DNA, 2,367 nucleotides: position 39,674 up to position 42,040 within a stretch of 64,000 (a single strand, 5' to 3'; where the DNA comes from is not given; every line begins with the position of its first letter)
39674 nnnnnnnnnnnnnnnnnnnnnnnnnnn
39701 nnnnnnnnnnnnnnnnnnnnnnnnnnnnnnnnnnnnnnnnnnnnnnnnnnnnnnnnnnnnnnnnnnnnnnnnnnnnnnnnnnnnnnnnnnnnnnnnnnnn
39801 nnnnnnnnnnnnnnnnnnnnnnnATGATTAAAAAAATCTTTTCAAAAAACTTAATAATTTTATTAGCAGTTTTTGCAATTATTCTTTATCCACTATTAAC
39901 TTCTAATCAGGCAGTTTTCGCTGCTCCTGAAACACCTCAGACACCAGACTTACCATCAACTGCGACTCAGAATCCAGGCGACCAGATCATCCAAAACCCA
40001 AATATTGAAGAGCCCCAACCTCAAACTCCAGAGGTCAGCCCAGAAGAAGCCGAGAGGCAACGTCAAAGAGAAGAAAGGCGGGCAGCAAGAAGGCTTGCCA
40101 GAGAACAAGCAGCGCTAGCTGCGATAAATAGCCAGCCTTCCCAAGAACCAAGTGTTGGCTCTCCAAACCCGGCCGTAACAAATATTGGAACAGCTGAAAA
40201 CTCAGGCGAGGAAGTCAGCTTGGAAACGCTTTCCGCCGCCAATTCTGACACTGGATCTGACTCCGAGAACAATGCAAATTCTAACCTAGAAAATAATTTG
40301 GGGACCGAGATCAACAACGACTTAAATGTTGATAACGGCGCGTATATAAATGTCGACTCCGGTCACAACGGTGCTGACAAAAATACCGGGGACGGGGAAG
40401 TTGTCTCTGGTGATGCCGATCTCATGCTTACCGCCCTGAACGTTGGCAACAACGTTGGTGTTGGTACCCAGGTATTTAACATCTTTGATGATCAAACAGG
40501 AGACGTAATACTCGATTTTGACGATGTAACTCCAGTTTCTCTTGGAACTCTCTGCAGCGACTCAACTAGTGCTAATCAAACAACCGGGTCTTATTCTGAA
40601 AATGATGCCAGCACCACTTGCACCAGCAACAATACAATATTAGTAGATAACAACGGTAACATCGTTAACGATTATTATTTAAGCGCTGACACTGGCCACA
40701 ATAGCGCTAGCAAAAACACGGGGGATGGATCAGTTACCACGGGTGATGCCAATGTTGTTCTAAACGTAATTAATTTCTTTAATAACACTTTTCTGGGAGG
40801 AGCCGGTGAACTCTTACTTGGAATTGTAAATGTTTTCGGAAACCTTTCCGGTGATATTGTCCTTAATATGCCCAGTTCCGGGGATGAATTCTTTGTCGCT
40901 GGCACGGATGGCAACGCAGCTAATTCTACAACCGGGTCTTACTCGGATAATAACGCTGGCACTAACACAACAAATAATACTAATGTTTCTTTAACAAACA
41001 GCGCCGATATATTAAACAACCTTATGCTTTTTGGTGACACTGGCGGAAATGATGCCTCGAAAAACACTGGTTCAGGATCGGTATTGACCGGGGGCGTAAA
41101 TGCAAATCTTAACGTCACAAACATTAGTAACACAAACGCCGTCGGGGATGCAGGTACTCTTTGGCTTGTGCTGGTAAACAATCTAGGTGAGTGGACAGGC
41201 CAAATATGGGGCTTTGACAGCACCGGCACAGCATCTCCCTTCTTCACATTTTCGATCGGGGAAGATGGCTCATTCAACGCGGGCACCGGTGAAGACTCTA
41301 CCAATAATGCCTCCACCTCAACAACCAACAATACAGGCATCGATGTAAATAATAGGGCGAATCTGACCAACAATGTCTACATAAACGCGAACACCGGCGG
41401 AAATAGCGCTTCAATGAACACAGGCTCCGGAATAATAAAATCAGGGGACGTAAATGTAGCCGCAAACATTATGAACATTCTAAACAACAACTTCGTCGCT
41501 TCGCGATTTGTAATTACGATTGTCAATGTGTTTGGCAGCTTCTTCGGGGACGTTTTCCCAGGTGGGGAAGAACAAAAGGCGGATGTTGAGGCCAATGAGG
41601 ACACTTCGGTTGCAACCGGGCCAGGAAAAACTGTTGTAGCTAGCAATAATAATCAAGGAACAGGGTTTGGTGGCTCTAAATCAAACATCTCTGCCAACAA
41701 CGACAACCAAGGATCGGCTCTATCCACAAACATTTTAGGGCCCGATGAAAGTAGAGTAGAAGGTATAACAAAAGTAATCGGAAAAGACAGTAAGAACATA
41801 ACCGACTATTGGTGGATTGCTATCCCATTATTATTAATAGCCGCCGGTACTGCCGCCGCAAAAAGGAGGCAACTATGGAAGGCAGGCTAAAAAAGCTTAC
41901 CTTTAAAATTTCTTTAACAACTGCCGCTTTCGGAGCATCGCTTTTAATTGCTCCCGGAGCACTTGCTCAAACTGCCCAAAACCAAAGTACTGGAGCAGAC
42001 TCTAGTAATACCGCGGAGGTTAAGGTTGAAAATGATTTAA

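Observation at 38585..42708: Three tandem secreted proteins built from an unrecognised Asn/Asp-rich repeat; last is LPXTG-anchored, no sortase nearby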

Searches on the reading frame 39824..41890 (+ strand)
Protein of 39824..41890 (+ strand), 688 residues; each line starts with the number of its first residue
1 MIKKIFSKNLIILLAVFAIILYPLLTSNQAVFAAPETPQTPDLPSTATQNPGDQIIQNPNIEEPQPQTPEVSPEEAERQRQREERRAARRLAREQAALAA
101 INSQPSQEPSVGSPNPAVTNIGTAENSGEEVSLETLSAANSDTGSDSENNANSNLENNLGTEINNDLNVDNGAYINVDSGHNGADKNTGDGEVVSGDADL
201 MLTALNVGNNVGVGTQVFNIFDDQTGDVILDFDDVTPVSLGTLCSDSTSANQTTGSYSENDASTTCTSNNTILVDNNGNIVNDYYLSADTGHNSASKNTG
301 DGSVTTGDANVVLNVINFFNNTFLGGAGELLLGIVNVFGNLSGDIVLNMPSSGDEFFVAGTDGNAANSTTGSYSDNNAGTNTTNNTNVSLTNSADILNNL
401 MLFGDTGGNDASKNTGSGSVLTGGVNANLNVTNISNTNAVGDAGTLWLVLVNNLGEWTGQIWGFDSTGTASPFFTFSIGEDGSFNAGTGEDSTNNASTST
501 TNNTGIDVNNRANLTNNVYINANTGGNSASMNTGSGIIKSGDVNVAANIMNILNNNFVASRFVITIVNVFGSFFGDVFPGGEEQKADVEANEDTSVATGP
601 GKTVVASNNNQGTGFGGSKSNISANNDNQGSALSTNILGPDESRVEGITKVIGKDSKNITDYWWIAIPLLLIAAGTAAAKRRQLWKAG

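Call 4: search_protein_families(library=pfam, proteins=[window:39824-41890:+], max_evalue=1)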
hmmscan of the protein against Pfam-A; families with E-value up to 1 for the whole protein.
window:39824-41890:+ (688 aa): 0 families

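Call 5: search_protein_families(library=ncbifam, proteins=[window:39824-41890:+], max_evalue=1)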
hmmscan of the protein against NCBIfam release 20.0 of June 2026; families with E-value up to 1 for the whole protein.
window:39824-41890:+ (688 aa): 0 families

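Call 7: find_homologous_proteins(query=window:39824-41890:+)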
Query window:39824-41890:+ (688 aa): 176 proteins with E <= 0.001 among 8000 candidates; the best 120 are listed.
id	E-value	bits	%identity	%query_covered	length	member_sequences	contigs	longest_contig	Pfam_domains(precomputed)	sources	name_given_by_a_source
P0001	0.0e+0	1463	100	100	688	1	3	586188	-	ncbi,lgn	ncbi:MAG: hypothetical protein WD231_03625 [Candidatus Woykebacteria bacterium]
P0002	1.7e-248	845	61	99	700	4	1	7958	-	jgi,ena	-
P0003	1.1e-235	802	56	100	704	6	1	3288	-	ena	-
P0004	3.8e-213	728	53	99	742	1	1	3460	-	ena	-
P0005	2.6e-210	718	63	81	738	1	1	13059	-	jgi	jgi:hypothetical protein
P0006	1.6e-199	683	54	98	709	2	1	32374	-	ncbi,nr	ncbi:hypothetical protein IID23_01345 [Patescibacteria group bacterium]|nr:hypothetical protein [Pat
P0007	3.3e-199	682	49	98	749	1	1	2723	-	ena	-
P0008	1.5e-198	680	53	98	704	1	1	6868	-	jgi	-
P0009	7.1e-198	677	52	100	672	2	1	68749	-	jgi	-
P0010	9.8e-197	674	61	81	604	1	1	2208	-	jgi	-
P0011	5.1e-146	506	51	80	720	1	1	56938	-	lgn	-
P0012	1.3e-144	501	33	83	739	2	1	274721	-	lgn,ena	-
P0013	9.0e-140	485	37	64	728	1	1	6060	-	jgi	-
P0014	4.3e-139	483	50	81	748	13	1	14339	-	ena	-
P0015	1.4e-138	481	44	94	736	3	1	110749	-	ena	-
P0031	4.6e-127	443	54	67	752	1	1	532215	-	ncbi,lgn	ncbi:MAG: hypothetical protein WD187_00935 [Candidatus Woykebacteria bacterium]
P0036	2.6e-123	431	40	100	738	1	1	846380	-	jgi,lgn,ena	-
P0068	3.5e-58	216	43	66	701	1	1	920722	-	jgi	jgi:hypothetical protein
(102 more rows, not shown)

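Call 8: search_solved_structures(query=window:39824-41890:+, max_evalue=10)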
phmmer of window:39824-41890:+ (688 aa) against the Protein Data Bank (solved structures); distinct sequences matched with E-value up to 10: 2.
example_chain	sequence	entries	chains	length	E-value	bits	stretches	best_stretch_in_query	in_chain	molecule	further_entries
8csp_9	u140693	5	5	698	0.83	11.3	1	62-123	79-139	Nitric oxide-associated protein 1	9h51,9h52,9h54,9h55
9g5b_9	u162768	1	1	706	0.85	11.3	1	62-123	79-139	Nitric oxide-associated protein 1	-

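Call 15: find_encoding_contigs(protein=P0031, flank=8000, max_places=2)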
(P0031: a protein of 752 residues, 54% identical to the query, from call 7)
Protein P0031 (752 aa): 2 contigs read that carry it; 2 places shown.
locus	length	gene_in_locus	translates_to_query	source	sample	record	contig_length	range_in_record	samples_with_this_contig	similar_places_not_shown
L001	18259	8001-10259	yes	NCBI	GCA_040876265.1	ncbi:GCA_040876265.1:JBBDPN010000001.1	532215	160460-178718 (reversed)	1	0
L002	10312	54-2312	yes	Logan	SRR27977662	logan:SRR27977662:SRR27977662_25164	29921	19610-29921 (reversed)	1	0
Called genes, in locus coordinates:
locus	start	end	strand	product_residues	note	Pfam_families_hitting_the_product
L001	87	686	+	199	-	-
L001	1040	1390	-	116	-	PF01329:Pterin_4a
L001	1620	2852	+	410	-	PF21269:TreT_GT1, PF00534:Glycos_transf_1, PF13692:Glyco_trans_1_4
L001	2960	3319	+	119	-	-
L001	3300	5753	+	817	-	PF13191:AAA_16 (faint), PF00004:AAA (weak), PF17871:AAA_lid_9, PF00158:Sigma54_activat, PF00004:AAA (weak), PF07724:AAA_2, PF07728:AAA_5, PF10431:ClpB_D2-small, +3 more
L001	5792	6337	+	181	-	-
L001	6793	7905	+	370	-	-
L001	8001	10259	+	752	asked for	-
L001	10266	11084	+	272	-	-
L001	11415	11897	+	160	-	-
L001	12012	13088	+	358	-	PF13439:Glyco_transf_4, PF13579:Glyco_trans_4_4 (weak), PF00534:Glycos_transf_1, PF13692:Glyco_trans_1_4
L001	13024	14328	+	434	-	PF06202:GDE_C, PF22422:MGH1-like_GH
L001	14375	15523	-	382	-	PF00534:Glycos_transf_1, PF13692:Glyco_trans_1_4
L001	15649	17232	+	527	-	PF00128:Alpha-amylase, PF16657:Malt_amylase_C (weak)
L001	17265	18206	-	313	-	PF02899:Phage_int_SAM_1, PF13102:Phage_int_SAM_5 (weak), PF00589:Phage_integrase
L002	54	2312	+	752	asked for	-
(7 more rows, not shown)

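Call 17: find_encoding_contigs(protein=P0036, flank=6000, max_places=1)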
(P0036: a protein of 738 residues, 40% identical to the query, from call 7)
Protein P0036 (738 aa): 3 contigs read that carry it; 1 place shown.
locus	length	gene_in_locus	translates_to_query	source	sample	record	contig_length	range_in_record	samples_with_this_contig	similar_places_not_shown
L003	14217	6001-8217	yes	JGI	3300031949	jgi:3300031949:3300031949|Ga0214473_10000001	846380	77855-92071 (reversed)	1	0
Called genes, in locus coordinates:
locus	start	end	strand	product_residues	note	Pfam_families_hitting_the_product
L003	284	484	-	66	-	-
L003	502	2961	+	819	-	PF13401:AAA_22 (faint), PF00004:AAA, PF17871:AAA_lid_9, PF00158:Sigma54_activat (weak), PF00004:AAA (weak), PF07724:AAA_2, PF07728:AAA_5, PF10431:ClpB_D2-small, +2 more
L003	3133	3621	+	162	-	-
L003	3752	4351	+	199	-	-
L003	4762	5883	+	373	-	-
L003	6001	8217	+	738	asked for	-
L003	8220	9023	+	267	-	-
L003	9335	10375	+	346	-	PF13439:Glyco_transf_4, PF00534:Glycos_transf_1, PF13692:Glyco_trans_1_4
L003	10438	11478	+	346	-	PF13439:Glyco_transf_4, PF13579:Glyco_trans_4_4 (weak), PF00534:Glycos_transf_1, PF13692:Glyco_trans_1_4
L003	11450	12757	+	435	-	PF06202:GDE_C, PF22422:MGH1-like_GH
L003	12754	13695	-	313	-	PF02899:Phage_int_SAM_1, PF13102:Phage_int_SAM_5 (weak), PF00589:Phage_integrase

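Call 18: find_encoding_contigs(protein=P0068, flank=6000, max_places=1)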
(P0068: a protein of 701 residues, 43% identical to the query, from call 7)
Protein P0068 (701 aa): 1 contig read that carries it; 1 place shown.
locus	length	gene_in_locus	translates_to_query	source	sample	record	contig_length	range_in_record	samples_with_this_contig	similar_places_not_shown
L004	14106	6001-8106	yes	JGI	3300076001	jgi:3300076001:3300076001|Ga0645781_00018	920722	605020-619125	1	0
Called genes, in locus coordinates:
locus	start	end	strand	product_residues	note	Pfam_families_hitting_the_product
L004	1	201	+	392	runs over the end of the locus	PF24161:CCDC39 (weak), PF01551:Peptidase_M23 (weak)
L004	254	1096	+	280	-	PF00932:LTD (weak)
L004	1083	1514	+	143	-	PF04892:VanZ-LLP1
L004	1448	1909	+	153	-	PF02367:TsaE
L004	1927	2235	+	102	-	PF00814:TsaD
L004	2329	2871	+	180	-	-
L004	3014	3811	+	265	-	-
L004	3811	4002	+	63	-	PF10055:DUF2292 (weak)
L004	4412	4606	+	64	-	-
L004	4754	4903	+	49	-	-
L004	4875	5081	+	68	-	-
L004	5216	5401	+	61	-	-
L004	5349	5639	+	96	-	-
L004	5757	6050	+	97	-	-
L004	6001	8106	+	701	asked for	-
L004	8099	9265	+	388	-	-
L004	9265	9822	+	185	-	PF04203:Sortase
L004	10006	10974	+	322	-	PF00188:CAP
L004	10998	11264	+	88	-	-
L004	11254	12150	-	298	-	PF00483:NTP_transferase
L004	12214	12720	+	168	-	PF04308:RNaseH_like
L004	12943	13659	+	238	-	PF00483:NTP_transferase, PF12804:NTP_transf_3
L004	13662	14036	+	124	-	PF01073:3Beta_HSD, PF01370:Epimerase, PF02719:Polysacc_synt_2, PF04321:RmlD_sub_bind (weak), PF16363:GDP_Man_Dehyd, PF07993:NAD_binding_4, PF13460:NAD_binding_10 (weak)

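Call 26: predict_structure(alignment_id=A1)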
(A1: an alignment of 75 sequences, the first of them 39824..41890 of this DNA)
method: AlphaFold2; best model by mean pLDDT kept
length: 688 residues; sequences in the alignment: 75
mean_pLDDT: 69.1   pTM: 0.56
mean pLDDT of the five models: 69.1, 67.6, 66.9, 66.8, 65.1
residues with pLDDT >= 90: 144; 70-90: 239; 50-70: 116; < 50: 189
segments of 3 or more residues with pLDDT < 50: 26-68, 102-132, 367-376, 466-492, 586-591, 594-658
pLDDT, mean of each block of 10 residues (from residue 1): 69 87 55 44 40 39 43 77 86 69 39 34 38 55 57 74 88 94 96 94 87 81 87 75 65 58 74 88 96 97 96 89 75 87 87 56 52 46 73 88 95 97 91 79 75 68 49 33 33 52 80 93 97 97 90 83 85 84 52 40 37 36 36 34 32 41 78 89 79
secondary structure, 60 per line:
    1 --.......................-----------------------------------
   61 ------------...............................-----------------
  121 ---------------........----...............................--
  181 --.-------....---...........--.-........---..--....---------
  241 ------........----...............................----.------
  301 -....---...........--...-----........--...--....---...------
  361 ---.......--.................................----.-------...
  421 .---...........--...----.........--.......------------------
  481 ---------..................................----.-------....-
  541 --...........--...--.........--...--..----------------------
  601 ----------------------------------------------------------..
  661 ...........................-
elements in order (helices of 4 or more, strands of 3 or more residues): H3-25 H73-103 E136-143 E148-178 E191-194 E198-208 E213-220 E228-231 E247-254 E259-289 E302-305 E309-319 E322-324 E330-337 E340-342 E345-348 E364-370 E373-405 E418-421 E425-435 E438-440 E445-453 E456-462 E490-523 E536-539 E543-553 E556-558 E561-569 E572-574 H659-687

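Call 54: find_related_loci(query=A3, collection=genome_contigs, flank=10000)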
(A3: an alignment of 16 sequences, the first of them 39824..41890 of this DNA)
Query A3 (688 aa) in genome_contigs; peptide patterns used: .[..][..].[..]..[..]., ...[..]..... (x = any residue, [..] = any of these).
599 stretches matched a pattern (row limit reached: there are more); 6 encode a relative of the query (tblastn E <= 1e-3); 5 distinct loci.
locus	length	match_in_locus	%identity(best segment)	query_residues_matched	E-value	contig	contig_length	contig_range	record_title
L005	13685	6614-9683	56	132-581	6e-128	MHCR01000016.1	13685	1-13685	MAG: Candidatus Woykebacteria bacterium RBG_16_39_9b RBG_16_scaffold_3257, whole genome shotgun sequence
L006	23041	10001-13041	54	109-614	6e-112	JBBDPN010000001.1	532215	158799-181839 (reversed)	MAG: Candidatus Woykebacteria bacterium isolate LejiaB_43_27 Lejia_B_10_length_532215_cov_16, whole genome shotgun seque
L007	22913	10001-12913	52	1-687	5e-179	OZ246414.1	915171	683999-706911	MAG: uncultured Gammaproteobacteria bacterium isolate SRP119689_co1_109 genome assembly, chromosome: 1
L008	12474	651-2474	35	2-595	6e-60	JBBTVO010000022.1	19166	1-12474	MAG: Patescibacteria group bacterium isolate H51-bin110_1 H51_bin110_1_000000000022, whole genome shotgun sequence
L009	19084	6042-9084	36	15-600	1e-57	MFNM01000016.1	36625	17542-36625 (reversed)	MAG: Candidatus Levybacteria bacterium RIFCSPHIGHO2_01_FULL_37_33 rifcsphigho2_01_scaffold_23904, whole genome shotgun s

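Call 86: search_protein_families(library=ncbifam, proteins=[L004:9265-9822:+, L008:3929-4486:+, L009:10552-11109:+, L009:11596-12543:-, L009:11221-11583:-], max_evalue=0.01)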
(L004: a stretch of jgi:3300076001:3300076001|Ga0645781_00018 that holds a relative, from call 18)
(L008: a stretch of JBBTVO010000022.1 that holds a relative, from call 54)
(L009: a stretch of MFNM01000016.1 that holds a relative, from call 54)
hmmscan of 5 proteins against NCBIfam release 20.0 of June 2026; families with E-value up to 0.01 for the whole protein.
L004:9265-9822:+ (185 aa): 7 families
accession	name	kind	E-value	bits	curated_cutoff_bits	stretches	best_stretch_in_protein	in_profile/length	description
TIGR01076.1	sortase_fam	subfamily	4.9e-12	45.8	39.35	1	62-182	3-126/136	sortase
NF058671.1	sortase_SrtD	exception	3.4e-10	39.9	140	1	78-169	79-169/187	class D sortase, LPxTATN-specific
NF033746.1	class_D_sortase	subfamily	6.5e-10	39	165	1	80-172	27-118/135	class D sortase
NF033747.1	class_E_sortase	subfamily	1e-09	38.6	160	1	84-182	94-204/211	class E sortase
NF033745.1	class_C_sortase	subfamily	1e-08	35.2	160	1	61-181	95-218/220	class C sortase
TIGR03784.1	marine_sortase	equivalog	6.4e-07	29.2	158.25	1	92-172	80-160/174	class GN sortase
NF033748.1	class_F_sortase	subfamily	4.9e-06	26.3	166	1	58-173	10-138/155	class F sortase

L008:3929-4486:+ (185 aa): 6 families
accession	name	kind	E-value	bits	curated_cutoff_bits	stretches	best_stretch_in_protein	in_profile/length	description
TIGR01076.1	sortase_fam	subfamily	7.2e-16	58.2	39.35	1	48-182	2-126/136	sortase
NF033745.1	class_C_sortase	subfamily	2.3e-15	56.9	160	1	48-182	95-219/220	class C sortase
NF033746.1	class_D_sortase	subfamily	4.5e-12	45.9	165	1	49-183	13-133/135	class D sortase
NF058671.1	sortase_SrtD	exception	6.6e-12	45.5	140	1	50-182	68-186/187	class D sortase, LPxTATN-specific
NF033747.1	class_E_sortase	subfamily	3.9e-08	33.4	160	1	69-182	89-204/211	class E sortase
TIGR03784.1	marine_sortase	equivalog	6.1e-07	29.2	158.25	1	115-171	103-160/174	class GN sortase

L009:10552-11109:+ (185 aa): 7 families
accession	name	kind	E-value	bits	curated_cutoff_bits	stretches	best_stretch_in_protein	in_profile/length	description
NF033745.1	class_C_sortase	subfamily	1.3e-17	64.3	160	1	49-183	95-219/220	class C sortase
TIGR01076.1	sortase_fam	subfamily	9.8e-17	61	39.35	1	49-183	2-126/136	sortase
NF033746.1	class_D_sortase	subfamily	1.7e-12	47.3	165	1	50-184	13-133/135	class D sortase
NF058671.1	sortase_SrtD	exception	5.6e-12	45.7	140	1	51-183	68-186/187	class D sortase, LPxTATN-specific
NF033747.1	class_E_sortase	subfamily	2.5e-09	37.3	160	1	69-183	88-204/211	class E sortase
NF033748.1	class_F_sortase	subfamily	4.9e-06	26.2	166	1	45-168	9-133/155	class F sortase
TIGR03784.1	marine_sortase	equivalog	1.6e-05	24.6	158.25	1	114-172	101-160/174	class GN sortase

L009:11596-12543:- (315 aa): 7 families
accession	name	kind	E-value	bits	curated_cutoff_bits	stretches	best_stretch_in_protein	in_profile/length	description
NF046115.1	Ca_rpt_SMc04171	equivalog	6.7e-19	68.4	625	2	231-304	415-488/574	SMc04171 family calcium-binding repeat protein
NF033943.0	RTX_toxin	subfamily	7e-16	57.6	1000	1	179-303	672-797/930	RTX family hemolysin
NF033203.1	entero_EhxA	exception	1.9e-13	49.5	2000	2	179-258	750-829/997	enterohemolysin EhxA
NF053766.1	ZapA_metallo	exception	1.6e-11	43.9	940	3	101-231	261-385/483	ZapA family metalloprotease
NF035945.1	Zn_serralysin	subfamily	9.5e-11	41.5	500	2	105-232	254-366/462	serralysin family metalloprotease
NF050046.1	PueAB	exception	2.1e-07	29.8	670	1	188-232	372-416/616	polyurethane esterase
NF052454.1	BtaGlycanEglC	equivalog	3.9e-06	26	700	1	157-226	79-152/459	endo-1,3-1,4-beta-glycanase EglC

L009:11221-11583:- (120 aa): 1 family
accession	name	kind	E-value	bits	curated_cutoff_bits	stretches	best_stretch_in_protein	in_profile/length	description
NF052406.1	NOVBLXIJ_fam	equivalog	0.0075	16.9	110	1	14-50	4-40/75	NOVBLXIJ family nitrogen cycling protein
